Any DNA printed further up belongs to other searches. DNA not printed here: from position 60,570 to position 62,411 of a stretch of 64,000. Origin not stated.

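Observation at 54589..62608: Nine-gene operon: Sec-lipoprotein flavin reductase + orphan ECF module + membrane multihaem cytochrome + ResB/CcsA, a candidate extracytoplasmic respiratory reductase system for an unknown substrate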

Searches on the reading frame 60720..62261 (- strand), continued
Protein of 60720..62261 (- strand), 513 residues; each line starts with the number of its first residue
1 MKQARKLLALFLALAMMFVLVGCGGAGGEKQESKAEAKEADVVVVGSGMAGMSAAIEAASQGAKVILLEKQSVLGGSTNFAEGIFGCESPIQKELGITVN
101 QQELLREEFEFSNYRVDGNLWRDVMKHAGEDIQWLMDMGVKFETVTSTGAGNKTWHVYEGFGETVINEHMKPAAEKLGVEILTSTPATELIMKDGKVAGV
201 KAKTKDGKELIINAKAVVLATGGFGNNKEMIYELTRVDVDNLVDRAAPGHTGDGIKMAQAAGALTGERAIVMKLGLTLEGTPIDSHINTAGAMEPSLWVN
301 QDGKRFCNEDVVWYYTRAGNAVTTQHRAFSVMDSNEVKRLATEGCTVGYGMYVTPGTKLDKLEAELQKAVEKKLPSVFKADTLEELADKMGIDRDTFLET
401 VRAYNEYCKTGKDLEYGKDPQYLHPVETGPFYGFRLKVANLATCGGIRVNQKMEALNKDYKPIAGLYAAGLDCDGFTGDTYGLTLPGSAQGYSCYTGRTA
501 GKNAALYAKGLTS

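Call 42: search_protein_families(library=pfam, proteins=[L008:5945-8224:+, L008:8877-9449:+, L008:15823-17226:-, L008:5618-5941:+, L010:9082-9612:-, L005:8771-9280:-], max_evalue=0.001)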
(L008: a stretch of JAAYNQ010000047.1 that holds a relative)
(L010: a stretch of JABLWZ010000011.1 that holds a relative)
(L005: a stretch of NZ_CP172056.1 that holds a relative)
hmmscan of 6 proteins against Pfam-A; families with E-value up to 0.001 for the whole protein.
L008:5945-8224:+ (759 aa): 4 families
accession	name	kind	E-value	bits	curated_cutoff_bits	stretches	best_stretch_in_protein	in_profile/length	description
PF04851.21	ResIII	-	4.5e-35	121.4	22.5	1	147-293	2-164/164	Type III restriction enzyme, res subunit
PF00271.37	Helicase_C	-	2.3e-15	57.2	23.5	1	366-466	8-108/110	Helicase conserved C-terminal domain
PF00270.35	DEAD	-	6e-10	39.6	26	1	152-294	3-162/167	DEAD/DEAH box helicase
PF18766.7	SWI2_SNF2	-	1.2e-09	38.6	26.7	1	166-336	16-200/221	SWI2/SNF2 ATPase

L008:8877-9449:+ (190 aa): 2 families
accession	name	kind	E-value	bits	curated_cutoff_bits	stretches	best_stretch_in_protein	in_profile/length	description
PF00881.29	Nitroreductase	-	4.1e-36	125.1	23.5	1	7-169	1-167/167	Nitroreductase family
PF14512.11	TM1586_NiRdase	-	8.6e-17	61.9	27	2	123-188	87-151/215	Putative TM nitroreductase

L008:15823-17226:- (467 aa): 1 family
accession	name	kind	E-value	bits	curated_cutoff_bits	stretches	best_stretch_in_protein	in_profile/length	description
PF00171.27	Aldedh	-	4.4e-87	293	23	1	13-436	31-460/461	Aldehyde dehydrogenase family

L008:5618-5941:+ (107 aa): 0 families

L010:9082-9612:- (177 aa): 4 families
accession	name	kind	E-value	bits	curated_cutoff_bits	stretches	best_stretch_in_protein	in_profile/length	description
PF14537.11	Cytochrom_c3_2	-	2.2e-11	44.5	25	1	55-162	2-78/79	Cytochrome c3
PF03264.19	Cytochrom_NNT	-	2.2e-06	27.9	24.1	1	4-67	11-73/174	NapC/NirT cytochrome c family, N-terminal region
PF14522.11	Cytochrome_C7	-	3.4e-05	24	24.8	0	30-103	14-66/67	Cytochrome c7 and related cytochrome c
PF09699.15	Paired_CXXCH_1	-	0.00013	22.1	20.6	0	97-105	30-38/41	Doubled CXXCH motif (Paired_CXXCH_1)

L005:8771-9280:- (170 aa): 4 families
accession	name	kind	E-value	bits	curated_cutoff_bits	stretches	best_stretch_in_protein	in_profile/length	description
PF14537.11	Cytochrom_c3_2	-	6.3e-14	52.6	25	1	65-158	2-79/79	Cytochrome c3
PF03264.19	Cytochrom_NNT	-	3.6e-10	40.3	24.1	1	13-145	10-134/174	NapC/NirT cytochrome c family, N-terminal region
PF22678.1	Cytochrom_c_NrfB-like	-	5.7e-07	30.4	27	1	72-150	1-72/89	Cytochrome c-type protein NrfB-like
PF14522.11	Cytochrome_C7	-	1.3e-05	25.4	24.8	1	63-144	6-67/67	Cytochrome c7 and related cytochrome c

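Call 51: search_protein_families(library=ncbifam, proteins=[P0055, P0048, P0036, P0025, P0031, P0040, P0012, P0004, P0016, P0068], max_evalue=1e-100)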
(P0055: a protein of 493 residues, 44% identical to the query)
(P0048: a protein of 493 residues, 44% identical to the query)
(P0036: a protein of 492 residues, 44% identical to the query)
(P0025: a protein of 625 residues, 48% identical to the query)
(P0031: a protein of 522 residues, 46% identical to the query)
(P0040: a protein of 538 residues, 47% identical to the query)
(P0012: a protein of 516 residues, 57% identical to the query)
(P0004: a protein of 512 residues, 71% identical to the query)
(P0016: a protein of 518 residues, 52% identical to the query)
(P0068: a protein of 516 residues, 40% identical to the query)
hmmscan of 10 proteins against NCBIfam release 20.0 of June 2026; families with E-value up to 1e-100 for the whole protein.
P0055 (493 aa): 1 family
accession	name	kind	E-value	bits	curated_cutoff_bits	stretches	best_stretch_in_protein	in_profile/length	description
NF053717.1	VnlPnlRedVprA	equivalog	2e-247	821.7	600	1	4-483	2-480/481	vinyl phenol reductase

P0048 (493 aa): 1 family
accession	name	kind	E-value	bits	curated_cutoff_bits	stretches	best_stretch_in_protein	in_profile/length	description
NF053717.1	VnlPnlRedVprA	equivalog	4.2e-248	823.9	600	1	5-485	2-481/481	vinyl phenol reductase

P0036 (492 aa): 1 family
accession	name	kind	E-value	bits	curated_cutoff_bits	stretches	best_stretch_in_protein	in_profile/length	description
NF053717.1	VnlPnlRedVprA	equivalog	5.3e-249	826.9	600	1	3-484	1-481/481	vinyl phenol reductase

P0025 (625 aa): 1 family
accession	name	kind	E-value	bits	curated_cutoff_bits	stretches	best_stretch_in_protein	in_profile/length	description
NF053717.1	VnlPnlRedVprA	equivalog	9.2e-199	661.2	600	1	153-619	7-480/481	vinyl phenol reductase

P0031 (522 aa): 1 family
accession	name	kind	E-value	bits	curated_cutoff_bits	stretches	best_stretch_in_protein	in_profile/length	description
NF053717.1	VnlPnlRedVprA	equivalog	1.1e-107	360.9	600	1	50-518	6-480/481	vinyl phenol reductase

P0040 (538 aa): 1 family
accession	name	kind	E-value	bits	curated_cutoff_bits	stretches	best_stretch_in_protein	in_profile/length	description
NF053717.1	VnlPnlRedVprA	equivalog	5.4e-106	355.3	600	1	66-534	7-480/481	vinyl phenol reductase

P0012 (516 aa): 1 family
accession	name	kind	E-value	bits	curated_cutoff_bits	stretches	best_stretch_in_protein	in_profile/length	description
NF053717.1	VnlPnlRedVprA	equivalog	4e-142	474.4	600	1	43-510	5-479/481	vinyl phenol reductase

P0004 (512 aa): 1 family
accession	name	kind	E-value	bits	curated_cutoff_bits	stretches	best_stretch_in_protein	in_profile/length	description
NF053717.1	VnlPnlRedVprA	equivalog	2.4e-145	485.1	600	1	37-507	3-480/481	vinyl phenol reductase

P0016 (518 aa): 1 family
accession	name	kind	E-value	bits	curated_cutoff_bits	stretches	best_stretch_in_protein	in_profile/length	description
NF053717.1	VnlPnlRedVprA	equivalog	1.9e-135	452.4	600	1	38-511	5-480/481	vinyl phenol reductase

P0068 (516 aa): 1 family
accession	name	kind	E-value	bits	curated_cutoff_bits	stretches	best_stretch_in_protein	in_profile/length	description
NF053717.1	VnlPnlRedVprA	equivalog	1.6e-130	436.1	600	1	44-512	7-480/481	vinyl phenol reductase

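Call 62: predict_structure(alignment_id=A1)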
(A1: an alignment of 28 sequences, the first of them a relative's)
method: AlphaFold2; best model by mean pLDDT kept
length: 513 residues; sequences in the alignment: 28
mean_pLDDT: 90.6   pTM: 0.86
mean pLDDT of the five models: 90.6, 90.1, 89.2, 89.2, 89.1
residues with pLDDT >= 90: 377; 70-90: 97; 50-70: 24; < 50: 15
segments of 3 or more residues with pLDDT < 50: 20-32
pLDDT, mean of each block of 10 residues (from residue 1): 62 59 39 76 98 99 98 92 91 92 87 86 92 98 83 89 93 99 98 97 95 98 93 90 88 97 90 91 94 96 97 88 95 98 92 91 97 96 98 98 98 96 96 96 91 97 98 79 72 97 98 70
secondary structure, 60 per line:
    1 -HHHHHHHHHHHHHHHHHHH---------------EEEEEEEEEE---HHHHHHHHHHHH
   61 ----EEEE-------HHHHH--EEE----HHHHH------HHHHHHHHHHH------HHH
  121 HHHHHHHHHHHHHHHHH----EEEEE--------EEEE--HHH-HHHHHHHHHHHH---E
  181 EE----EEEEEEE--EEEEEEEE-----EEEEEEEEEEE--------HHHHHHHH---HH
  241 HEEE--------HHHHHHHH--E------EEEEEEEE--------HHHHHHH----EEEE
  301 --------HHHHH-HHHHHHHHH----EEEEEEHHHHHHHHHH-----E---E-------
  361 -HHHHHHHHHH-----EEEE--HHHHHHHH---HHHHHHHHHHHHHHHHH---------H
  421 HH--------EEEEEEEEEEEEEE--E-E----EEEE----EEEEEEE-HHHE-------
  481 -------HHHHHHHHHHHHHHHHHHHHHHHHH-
elements in order: H2-20 E36-45 H49-60 E65-68 H76-80 E83-85 H90-94 H101-111 H118-137 E142-146 E155-158 H165-176 E180-182 E187-193 E196-203 E209-219 H228-235 E242-244 H253-260 E270-277 H286-292 E297-300 H309-313 H315-323 E328-333 H334-343 H362-371 E377-380 H383-390 H394-410 E431-444 E454-457 E462-468 H488-512

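Call 68: fold_search(model_id=the predicted structure, library=pdb)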
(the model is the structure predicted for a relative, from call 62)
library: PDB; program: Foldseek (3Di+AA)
matches with E <= 10: 1892; with E <= 0.001: 1454
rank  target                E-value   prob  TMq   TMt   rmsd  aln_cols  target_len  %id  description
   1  1d4c_A                3.8e-41  1.00  0.58  0.53   7.3       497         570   27  CRYSTAL STRUCTURE OF THE UNCOMPLEXED FORM OF THE FLAVOCYTOCHROME C FUMARATE REDUCTASE OF SHEWANELLA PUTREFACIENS STRAI (released 1999-12-01)
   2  1m64_A                1.4e-40  1.00  0.57  0.52   7.1       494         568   26  Crystal structure of Q363F mutant flavocytochrome c3 (released 2002-11-06)
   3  6t86                  1.9e-40  1.00  0.68  0.75   4.9       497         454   26  Urocanate reductase in complex with FAD (released 2021-03-03)
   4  1d4c_B                2.9e-40  1.00  0.60  0.55   7.7       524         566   28  CRYSTAL STRUCTURE OF THE UNCOMPLEXED FORM OF THE FLAVOCYTOCHROME C FUMARATE REDUCTASE OF SHEWANELLA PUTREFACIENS STRAI (released 1999-12-01)
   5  6t85                  5.8e-40  1.00  0.57  0.63   7.4       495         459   25  Urocanate reductase in complex with ADP (released 2021-03-03)
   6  1qjd                  1.9e-39  1.00  0.57  0.52   7.2       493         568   26  Flavocytochrome C3 from Shewanella frigidimarina (released 1999-11-21)
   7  1e39                  2.3e-39  1.00  0.58  0.52   7.3       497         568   26  Flavocytochrome C3 from Shewanella frigidimarina histidine 365 mutated to alanine (released 2000-09-18)
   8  1p2h                  2.3e-39  1.00  0.57  0.52   7.4       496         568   26  H61M mutant of flavocytochrome c3 (released 2003-11-25)
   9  1ksu_A                2.4e-39  1.00  0.56  0.51   7.6       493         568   27  Crystal Structure of His505Tyr Mutant Flavocytochrome c3 from Shewanella frigidimarina (released 2002-08-14)
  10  1kss                  2.6e-39  1.00  0.59  0.53   7.0       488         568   27  Crystal Structure of His505Ala Mutant Flavocytochrome c3 from Shewanella frigidimarina (released 2002-08-14)
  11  2b7r                  2.9e-39  1.00  0.56  0.51   7.6       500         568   27  Structure of E378D mutant flavocytochrome c3 (released 2006-05-23)
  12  1jrz_A                3.7e-39  1.00  0.56  0.51   7.6       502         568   26  Crystal structure of Arg402Tyr mutant flavocytochrome c3 from Shewanella frigidimarina (released 2001-11-02)
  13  1q9i                  4.2e-39  1.00  0.57  0.52   7.2       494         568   26  The A251C:S430C double mutant of flavocytochrome c3 from Shewanella frigidimarina (released 2004-05-04)
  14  1lj1_A                4.5e-39  1.00  0.57  0.51   7.4       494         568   27  Crystal structure of Q363F/R402A mutant flavocytochrome c3 (released 2002-11-06)
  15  1p2e                  5.4e-39  1.00  0.57  0.52   7.2       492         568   26  H61A mutant of flavocytochrome c3 (released 2003-11-25)
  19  1d4c_C                2.4e-38  1.00  0.59  0.54   6.7       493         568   28  CRYSTAL STRUCTURE OF THE UNCOMPLEXED FORM OF THE FLAVOCYTOCHROME C FUMARATE REDUCTASE OF SHEWANELLA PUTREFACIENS STRAI (released 1999-12-01)
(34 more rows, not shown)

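Call 71: find_encoding_contigs(protein=P0121, flank=10000, max_places=2)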
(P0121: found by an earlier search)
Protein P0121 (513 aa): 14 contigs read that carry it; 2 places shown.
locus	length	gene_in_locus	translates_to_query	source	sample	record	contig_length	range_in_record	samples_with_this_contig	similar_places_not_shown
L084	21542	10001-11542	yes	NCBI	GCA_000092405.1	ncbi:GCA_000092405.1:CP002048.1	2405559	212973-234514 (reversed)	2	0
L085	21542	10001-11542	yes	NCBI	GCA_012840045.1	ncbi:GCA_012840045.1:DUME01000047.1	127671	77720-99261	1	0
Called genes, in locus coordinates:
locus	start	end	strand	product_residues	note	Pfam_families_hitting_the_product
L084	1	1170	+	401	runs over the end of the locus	PF00465:Fe-ADH, PF13685:Fe-ADH_2, PF25137:ADH_Fe_C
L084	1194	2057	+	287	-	PF00248:Aldo_ket_red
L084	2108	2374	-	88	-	-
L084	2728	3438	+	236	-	PF04893:Yip1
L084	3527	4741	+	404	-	PF25919:BSH_CusB (faint), PF00364:Biotin_lipoyl (faint), PF25917:BSH_RND, PF25973:BSH_CzcB, PF25990:Beta-barrel_YknX, PF25967:RND-MFP_C, PF25975:CzcB_C, PF25989:YknX_C, +2 more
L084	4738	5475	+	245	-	PF02463:SMC_N (faint), PF00005:ABC_tran, PF13304:AAA_21 (faint)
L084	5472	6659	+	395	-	PF12704:MacB_PCD, PF02687:FtsX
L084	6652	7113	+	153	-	PF00226:DnaJ (weak)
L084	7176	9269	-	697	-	PF26965:MimR_N (weak), PF00158:Sigma54_activat, PF14532:Sigma54_activ_2, PF07728:AAA_5, PF01078:Mg_chelatase (weak), PF25601:AAA_lid_14, PF02796:HTH_7 (faint), PF02954:HTH_8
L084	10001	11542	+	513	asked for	PF01946:Thi4 (weak), PF00890:FAD_binding_2, PF01134:GIDA, PF01266:DAO, PF03486:HI0933_like (weak), PF07992:Pyr_redox_2, PF12831:FAD_oxidored, PF13450:NAD_binding_8, +3 more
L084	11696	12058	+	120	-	PF07009:NusG_II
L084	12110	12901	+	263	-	PF02361:CbiQ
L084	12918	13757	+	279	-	PF00005:ABC_tran, PF02463:SMC_N (weak), PF13304:AAA_21 (weak)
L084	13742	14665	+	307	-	PF00005:ABC_tran, PF02463:SMC_N (faint), PF13304:AAA_21 (weak)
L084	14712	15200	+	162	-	PF07456:Hpre_diP_synt_I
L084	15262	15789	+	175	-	PF03264:Cytochrom_NNT (weak), PF14537:Cytochrom_c3_2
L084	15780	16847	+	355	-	PF05140:ResB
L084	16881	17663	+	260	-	PF01578:Cytochrom_C_asm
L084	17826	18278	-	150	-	PF01850:PIN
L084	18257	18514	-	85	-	PF04014:MazE_antitoxin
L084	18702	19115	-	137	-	PF01850:PIN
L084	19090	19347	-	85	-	PF04014:MazE_antitoxin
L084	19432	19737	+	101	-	PF14367:DUF4411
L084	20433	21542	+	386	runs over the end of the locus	PF14072:DndB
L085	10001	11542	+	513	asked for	PF01946:Thi4 (weak), PF00890:FAD_binding_2, PF01134:GIDA, PF01266:DAO, PF03486:HI0933_like (weak), PF07992:Pyr_redox_2, PF12831:FAD_oxidored, PF13450:NAD_binding_8, +3 more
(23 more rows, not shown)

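Call 74: search_protein_families(library=pfam, proteins=[L084:7176-9269:-, L003:1300-2469:-], max_evalue=1)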
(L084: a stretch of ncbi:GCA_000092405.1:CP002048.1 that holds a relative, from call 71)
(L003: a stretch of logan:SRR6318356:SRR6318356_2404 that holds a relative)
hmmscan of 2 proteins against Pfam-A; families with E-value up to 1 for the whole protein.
L084:7176-9269:- (697 aa): 22 families
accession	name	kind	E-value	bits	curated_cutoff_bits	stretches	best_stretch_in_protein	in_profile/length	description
PF00158.32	Sigma54_activat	-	2.4e-64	216.5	20.2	1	365-531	1-167/168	Sigma-54 interaction domain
PF25601.1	AAA_lid_14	-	6e-24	84.1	27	1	537-614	1-78/87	AAA+ ATPase lid domain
PF14532.12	Sigma54_activ_2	-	1.7e-15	57.9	25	1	380-536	15-138/138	Sigma-54 interaction domain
PF02954.25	HTH_8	-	2.2e-09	37.3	22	1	641-680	3-42/42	Bacterial regulatory protein, Fis family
PF01078.27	Mg_chelatase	-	1.6e-08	34.7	20.3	1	440-506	89-157/207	Magnesium chelatase, subunit ChlI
PF07728.20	AAA_5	-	1.9e-08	34.8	22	1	389-509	2-125/139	AAA domain (dynein-related subfamily)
PF02796.21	HTH_7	-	2.3e-05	24.9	23.8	1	651-677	16-42/45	Helix-turn-helix domain of resolvase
PF07724.20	AAA_2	-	9e-05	23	27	1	387-517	4-135/166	AAA domain (Cdc48 subfamily)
PF12728.13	HTH_17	-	0.00014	22.5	27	1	657-679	2-24/51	Helix-turn-helix domain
PF13384.12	HTH_23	-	0.00053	20.2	24.6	1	644-680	6-41/50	Homeodomain-like domain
PF00004.35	AAA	-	0.0019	19.1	21.2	1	389-507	1-110/131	ATPase family associated with various cellular activities (AAA)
PF13518.12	HTH_28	-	0.002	18.6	25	1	654-682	10-38/52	Helix-turn-helix domain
PF13551.12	HTH_29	-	0.0043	17.6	28.1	1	647-680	2-36/64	Winged helix-turn helix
PF07726.17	AAA_3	-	0.0051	17.1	27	1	389-506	2-111/131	ATPase family associated with various cellular activities (AAA)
PF06068.19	TIP49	-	0.0069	16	23.8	1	387-423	51-87/347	TIP49 P-loop domain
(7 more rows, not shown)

L003:1300-2469:- (390 aa): 2 families
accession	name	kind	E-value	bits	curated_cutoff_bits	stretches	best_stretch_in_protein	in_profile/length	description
PF01614.24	IclR_C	-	0.013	15.6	24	1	205-243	115-153/174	Bacterial transcriptional regulator IclR C-terminal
PF00989.32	PAS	-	0.085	13.3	22.6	0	281-303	12-34/113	PAS fold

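Call 78: find_encoding_contigs(protein=P0031, flank=8000, max_places=1)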
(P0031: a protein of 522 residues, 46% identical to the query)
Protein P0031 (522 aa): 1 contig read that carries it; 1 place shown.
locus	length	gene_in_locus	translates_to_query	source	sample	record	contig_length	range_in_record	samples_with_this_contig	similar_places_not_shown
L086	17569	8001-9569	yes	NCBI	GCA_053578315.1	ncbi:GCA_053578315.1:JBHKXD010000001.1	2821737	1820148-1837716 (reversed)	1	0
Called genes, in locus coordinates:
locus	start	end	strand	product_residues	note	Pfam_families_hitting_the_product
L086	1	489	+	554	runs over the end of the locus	PF00890:FAD_binding_2, PF01266:DAO, PF12831:FAD_oxidored (weak)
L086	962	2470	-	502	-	PF01609:DDE_Tnp_1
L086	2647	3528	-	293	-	PF00126:HTH_1, PF03466:LysR_substrate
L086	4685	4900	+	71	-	PF13248:Zn_ribbon_3, PF13240:Zn_Ribbon_1 (weak)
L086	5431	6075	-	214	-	PF13581:HATPase_c_2 (weak), PF02518:HATPase_c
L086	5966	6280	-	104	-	-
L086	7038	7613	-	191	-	PF00440:TetR_N (weak), PF14278:TetR_C_8 (weak)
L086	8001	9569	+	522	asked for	PF00890:FAD_binding_2, PF01266:DAO, PF03486:HI0933_like, PF07992:Pyr_redox_2, PF12831:FAD_oxidored, PF13450:NAD_binding_8 (weak)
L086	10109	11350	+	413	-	PF01306:LacY_symp (faint), PF03825:Nuc_H_symport, PF07690:MFS_1, PF12832:MFS_1_like (weak), PF00083:Sugar_tr, PF07690:MFS_1, PF13347:MFS_2 (weak)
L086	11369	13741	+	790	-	PF04879:Molybdop_Fe4S4, PF00384:Molybdopterin, PF01568:Molydop_binding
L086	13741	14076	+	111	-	PF12797:Fer4_2 (weak), PF13247:Fer4_11 (faint)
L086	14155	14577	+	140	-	PF00254:FKBP_C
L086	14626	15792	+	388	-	PF07690:MFS_1, PF00083:Sugar_tr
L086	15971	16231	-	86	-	-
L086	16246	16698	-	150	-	PF01814:Hemerythrin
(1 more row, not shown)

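Call 79: find_encoding_contigs(protein=P0054, flank=8000, max_places=1)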
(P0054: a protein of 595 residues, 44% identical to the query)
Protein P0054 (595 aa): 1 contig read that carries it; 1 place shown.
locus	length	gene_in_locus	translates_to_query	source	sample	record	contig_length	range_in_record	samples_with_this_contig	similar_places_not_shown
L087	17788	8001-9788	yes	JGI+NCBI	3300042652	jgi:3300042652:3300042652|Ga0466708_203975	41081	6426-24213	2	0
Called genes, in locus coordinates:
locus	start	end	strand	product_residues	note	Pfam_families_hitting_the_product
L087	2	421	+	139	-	-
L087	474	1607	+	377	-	-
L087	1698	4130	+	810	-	-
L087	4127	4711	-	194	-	PF06736:TMEM175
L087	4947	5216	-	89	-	-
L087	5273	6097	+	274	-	PF00376:MerR, PF13411:MerR_1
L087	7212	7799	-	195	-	PF00440:TetR_N, PF14278:TetR_C_8 (weak)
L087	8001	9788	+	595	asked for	PF01946:Thi4 (weak), PF00890:FAD_binding_2, PF01266:DAO, PF03486:HI0933_like (faint), PF07992:Pyr_redox_2 (weak), PF12831:FAD_oxidored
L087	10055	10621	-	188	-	-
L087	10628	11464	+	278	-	PF22780:HI0933_like_1st (weak), PF03486:HI0933_like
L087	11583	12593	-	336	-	PF00781:DAGK_cat, PF01513:NAD_kinase, PF19279:YegS_C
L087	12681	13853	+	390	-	PF01612:DNA_pol_A_exo1, PF00570:HRDC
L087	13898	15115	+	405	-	-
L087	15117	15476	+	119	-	PF02609:Exonuc_VII_S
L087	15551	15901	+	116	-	PF11969:DcpS_C, PF01230:HIT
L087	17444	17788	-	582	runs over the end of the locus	PF00890:FAD_binding_2, PF01266:DAO (weak), PF12831:FAD_oxidored (weak)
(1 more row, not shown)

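Call 80: find_encoding_contigs(protein=P0016, flank=8000, max_places=1)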
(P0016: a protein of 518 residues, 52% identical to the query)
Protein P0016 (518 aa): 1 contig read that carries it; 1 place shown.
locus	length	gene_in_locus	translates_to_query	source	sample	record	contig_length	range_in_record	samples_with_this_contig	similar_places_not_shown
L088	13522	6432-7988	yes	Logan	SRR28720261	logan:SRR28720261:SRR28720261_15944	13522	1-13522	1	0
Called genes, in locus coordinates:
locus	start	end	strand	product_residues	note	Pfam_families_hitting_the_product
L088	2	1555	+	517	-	?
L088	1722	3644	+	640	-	PF04205:FMN_bind, PF00890:FAD_binding_2, PF01266:DAO, PF01946:Thi4 (weak), PF03486:HI0933_like, PF07992:Pyr_redox_2 (weak), PF12831:FAD_oxidored, PF13450:NAD_binding_8 (weak)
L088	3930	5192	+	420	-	PF07690:MFS_1, PF05977:MFS_3 (weak)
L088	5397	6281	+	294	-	PF00126:HTH_1, PF03466:LysR_substrate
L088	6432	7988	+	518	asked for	PF13738:Pyr_redox_3 (faint), PF00890:FAD_binding_2, PF01266:DAO, PF01946:Thi4 (weak), PF03486:HI0933_like, PF07992:Pyr_redox_2 (weak), PF12831:FAD_oxidored, PF13450:NAD_binding_8 (weak), +3 more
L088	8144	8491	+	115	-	PF04205:FMN_bind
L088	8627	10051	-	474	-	PF00672:HAMP (weak), PF00512:HisKA, PF02518:HATPase_c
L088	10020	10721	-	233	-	PF00072:Response_reg, PF00486:Trans_reg_C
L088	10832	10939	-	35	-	-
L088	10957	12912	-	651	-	PF00403:HMA, PF13386:DsbD_2, PF13473:Cupredoxin_1 (faint)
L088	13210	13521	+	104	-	?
